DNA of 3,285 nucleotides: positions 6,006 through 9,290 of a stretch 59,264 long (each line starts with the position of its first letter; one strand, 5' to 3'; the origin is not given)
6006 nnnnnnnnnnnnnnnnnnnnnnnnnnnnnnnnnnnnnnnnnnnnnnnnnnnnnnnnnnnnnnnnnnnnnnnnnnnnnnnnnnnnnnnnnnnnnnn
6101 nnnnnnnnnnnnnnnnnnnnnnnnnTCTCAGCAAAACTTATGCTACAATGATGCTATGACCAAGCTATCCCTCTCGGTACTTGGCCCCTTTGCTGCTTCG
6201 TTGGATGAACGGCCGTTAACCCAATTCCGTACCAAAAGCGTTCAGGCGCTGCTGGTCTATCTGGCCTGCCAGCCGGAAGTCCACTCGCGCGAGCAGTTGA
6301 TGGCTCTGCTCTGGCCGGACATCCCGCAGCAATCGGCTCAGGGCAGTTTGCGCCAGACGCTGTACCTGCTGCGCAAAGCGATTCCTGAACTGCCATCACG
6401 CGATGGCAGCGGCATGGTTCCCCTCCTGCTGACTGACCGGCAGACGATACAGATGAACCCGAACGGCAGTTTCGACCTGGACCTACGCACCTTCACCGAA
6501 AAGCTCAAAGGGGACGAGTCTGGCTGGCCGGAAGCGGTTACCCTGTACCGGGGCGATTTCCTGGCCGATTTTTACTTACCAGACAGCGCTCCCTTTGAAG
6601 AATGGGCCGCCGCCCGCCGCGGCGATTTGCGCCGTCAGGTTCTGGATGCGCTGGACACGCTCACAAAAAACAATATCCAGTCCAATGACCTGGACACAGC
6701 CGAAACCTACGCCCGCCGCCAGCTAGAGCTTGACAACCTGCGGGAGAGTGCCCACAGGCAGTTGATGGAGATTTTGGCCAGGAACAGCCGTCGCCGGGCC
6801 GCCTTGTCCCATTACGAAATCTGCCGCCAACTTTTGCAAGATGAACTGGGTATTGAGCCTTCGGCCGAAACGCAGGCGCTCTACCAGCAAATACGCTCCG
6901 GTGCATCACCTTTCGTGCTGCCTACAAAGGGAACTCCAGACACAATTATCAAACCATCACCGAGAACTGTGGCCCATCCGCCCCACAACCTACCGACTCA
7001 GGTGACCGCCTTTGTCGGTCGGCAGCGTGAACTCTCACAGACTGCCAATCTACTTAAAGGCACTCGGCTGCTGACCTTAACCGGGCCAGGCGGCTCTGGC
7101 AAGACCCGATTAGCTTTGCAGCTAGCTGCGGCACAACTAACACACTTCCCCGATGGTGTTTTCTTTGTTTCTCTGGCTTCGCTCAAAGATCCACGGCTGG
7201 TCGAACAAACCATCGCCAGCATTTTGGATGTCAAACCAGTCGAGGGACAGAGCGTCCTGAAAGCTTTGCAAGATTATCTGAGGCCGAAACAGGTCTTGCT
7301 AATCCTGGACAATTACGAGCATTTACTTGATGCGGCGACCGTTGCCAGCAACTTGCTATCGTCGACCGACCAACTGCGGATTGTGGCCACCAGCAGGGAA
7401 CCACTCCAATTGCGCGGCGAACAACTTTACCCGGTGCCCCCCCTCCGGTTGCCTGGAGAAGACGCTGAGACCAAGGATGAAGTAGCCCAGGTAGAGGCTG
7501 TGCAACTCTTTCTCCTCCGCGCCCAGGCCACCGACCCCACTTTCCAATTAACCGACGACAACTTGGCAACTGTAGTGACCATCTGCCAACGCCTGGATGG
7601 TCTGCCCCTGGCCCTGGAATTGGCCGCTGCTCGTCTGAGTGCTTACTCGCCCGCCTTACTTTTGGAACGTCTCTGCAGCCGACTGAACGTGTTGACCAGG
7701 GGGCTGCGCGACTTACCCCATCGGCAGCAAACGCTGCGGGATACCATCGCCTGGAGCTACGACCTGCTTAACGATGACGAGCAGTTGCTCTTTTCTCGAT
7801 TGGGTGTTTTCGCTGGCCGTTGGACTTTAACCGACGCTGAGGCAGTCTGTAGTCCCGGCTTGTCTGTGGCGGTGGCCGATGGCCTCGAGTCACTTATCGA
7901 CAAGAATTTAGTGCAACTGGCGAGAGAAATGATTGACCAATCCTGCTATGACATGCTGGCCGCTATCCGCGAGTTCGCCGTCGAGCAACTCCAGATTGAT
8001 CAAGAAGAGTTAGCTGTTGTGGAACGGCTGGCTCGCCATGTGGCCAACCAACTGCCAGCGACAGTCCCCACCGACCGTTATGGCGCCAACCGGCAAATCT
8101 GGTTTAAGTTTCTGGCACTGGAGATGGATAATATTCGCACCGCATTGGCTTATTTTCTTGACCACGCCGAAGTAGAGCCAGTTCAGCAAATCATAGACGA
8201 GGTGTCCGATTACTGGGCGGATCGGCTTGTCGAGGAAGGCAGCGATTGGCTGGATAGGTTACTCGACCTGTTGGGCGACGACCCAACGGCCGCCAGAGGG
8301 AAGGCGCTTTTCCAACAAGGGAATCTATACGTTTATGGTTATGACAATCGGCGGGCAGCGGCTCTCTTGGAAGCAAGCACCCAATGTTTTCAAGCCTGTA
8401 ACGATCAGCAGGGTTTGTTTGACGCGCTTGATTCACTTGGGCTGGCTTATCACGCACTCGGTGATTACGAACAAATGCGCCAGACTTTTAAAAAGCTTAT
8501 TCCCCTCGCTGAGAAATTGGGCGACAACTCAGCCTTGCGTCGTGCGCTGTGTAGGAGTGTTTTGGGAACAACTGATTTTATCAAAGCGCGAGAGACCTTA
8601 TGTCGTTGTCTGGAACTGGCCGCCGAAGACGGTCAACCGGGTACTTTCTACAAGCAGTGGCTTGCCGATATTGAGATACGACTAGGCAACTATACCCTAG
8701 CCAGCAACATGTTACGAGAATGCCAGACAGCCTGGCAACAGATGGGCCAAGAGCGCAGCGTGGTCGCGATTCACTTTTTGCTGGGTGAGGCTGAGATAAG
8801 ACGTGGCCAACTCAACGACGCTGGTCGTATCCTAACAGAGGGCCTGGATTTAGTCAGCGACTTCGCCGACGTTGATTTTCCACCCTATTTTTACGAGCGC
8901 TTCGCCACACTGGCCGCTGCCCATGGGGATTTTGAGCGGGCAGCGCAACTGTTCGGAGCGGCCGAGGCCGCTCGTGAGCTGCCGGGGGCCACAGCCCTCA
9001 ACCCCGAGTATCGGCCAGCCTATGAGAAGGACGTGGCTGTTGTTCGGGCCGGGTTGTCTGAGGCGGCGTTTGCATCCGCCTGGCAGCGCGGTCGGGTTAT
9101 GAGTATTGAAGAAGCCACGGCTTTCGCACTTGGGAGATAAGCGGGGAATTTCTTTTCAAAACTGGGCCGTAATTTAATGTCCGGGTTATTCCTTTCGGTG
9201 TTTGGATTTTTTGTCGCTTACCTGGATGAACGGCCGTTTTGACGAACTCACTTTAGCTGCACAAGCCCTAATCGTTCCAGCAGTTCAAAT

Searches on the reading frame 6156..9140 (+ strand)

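Call 62: search_protein_families(library=pfam, proteins=[window:6156-9140:+], max_evalue=0.001)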
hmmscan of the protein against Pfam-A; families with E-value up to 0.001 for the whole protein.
window:6156-9140:+ (994 aa): 10 families
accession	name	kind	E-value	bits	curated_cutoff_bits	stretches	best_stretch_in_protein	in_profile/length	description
PF03704.23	BTAD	-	4.8e-23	82.6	22.1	1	126-247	31-146/146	Bacterial transcriptional activator domain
PF13401.12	AAA_22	-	6.4e-10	39.9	27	1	302-400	4-104/130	AAA domain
PF13181.12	TPR_8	-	9.9e-08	32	25.7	0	757-782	3-28/34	Tetratricopeptide repeat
PF00931.28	NB-ARC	-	1.8e-07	31.1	23.5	1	302-415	17-137/248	NB-ARC domain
PF17874.7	TPR_MalT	-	2.8e-07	30.6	45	1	758-975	43-259/336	MalT-like TPR region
PF13424.12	TPR_12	-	3.4e-06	27.6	30.1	0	757-822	5-75/77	Tetratricopeptide repeat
PF05729.18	NACHT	-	1.7e-05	25.2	26.7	1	305-393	2-96/167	NACHT domain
PF13191.12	AAA_16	-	2.6e-05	25.2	32.6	1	286-389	2-143/167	AAA ATPase domain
PF13173.12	AAA_14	-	7.2e-05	23.2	27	1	304-415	3-99/129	AAA domain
PF13481.12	AAA_25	-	0.00069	19.7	27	0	297-328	27-58/195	AAA domain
